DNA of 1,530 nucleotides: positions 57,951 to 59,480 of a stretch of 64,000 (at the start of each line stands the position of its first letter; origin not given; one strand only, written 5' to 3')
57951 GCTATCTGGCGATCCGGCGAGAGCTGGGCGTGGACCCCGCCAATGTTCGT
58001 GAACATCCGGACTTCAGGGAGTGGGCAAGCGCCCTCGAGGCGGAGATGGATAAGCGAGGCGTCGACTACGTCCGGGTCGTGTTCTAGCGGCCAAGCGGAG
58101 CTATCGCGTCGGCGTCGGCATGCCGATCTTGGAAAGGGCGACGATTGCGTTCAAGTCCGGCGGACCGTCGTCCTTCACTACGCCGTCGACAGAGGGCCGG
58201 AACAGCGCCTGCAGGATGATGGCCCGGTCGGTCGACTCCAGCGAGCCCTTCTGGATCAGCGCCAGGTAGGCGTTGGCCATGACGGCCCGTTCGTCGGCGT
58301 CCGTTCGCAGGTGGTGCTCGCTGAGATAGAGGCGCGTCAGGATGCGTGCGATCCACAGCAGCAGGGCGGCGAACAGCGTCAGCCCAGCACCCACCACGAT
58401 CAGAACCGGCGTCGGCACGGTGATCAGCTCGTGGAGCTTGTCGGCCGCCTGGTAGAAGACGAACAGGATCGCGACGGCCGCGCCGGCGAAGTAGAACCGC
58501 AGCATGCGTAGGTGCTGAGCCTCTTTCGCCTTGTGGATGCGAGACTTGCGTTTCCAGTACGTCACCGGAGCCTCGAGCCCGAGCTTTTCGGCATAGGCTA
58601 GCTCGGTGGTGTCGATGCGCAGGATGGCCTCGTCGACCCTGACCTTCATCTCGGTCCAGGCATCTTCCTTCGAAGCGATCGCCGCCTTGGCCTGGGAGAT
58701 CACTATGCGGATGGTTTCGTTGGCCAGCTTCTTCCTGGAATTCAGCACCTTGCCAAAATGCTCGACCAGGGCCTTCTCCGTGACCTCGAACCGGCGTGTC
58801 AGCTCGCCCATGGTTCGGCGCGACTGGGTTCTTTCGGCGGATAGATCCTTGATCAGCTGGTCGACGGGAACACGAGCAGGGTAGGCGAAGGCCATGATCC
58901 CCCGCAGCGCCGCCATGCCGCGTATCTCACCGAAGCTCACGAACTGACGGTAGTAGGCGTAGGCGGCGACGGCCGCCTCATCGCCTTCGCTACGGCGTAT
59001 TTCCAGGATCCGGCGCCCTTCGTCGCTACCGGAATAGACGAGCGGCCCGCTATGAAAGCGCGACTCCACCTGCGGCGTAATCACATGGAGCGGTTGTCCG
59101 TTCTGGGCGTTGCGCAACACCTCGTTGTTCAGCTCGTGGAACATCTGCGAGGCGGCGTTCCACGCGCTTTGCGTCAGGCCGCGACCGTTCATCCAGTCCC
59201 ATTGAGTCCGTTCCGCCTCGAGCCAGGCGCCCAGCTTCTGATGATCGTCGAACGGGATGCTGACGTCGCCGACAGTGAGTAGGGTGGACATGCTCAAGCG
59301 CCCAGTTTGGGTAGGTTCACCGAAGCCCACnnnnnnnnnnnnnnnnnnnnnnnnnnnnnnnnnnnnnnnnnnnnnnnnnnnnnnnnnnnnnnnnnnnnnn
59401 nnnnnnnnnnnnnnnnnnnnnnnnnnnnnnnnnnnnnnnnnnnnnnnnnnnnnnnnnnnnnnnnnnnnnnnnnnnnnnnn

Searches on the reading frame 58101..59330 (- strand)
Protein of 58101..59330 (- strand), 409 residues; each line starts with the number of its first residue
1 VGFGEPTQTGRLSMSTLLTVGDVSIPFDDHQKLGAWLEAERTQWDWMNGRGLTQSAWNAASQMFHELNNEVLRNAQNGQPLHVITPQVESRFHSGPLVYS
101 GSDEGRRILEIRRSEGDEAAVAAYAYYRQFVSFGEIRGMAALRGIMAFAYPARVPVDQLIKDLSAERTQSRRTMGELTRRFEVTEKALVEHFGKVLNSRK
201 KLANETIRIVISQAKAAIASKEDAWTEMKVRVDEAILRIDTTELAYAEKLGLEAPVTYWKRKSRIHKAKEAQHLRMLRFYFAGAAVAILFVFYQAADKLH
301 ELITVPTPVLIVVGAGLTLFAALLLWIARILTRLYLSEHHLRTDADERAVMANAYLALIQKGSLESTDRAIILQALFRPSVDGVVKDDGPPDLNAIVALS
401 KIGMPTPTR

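Call 11: search_protein_families(library=pfam, proteins=[window:58101-59330:-], max_evalue=0.01)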
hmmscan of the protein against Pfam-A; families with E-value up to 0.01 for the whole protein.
window:58101-59330:- (409 aa): 1 family
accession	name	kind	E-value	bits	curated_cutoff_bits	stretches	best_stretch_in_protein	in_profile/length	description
PF19658.4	DUF6161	-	1.4e-20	74.1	27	1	237-389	62-214/216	Family of unknown function (DUF6161)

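Call 12: search_protein_families(library=phrogs, proteins=[window:58101-59330:-], max_evalue=0.01)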
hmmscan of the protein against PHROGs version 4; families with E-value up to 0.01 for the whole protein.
window:58101-59330:- (409 aa): 0 families
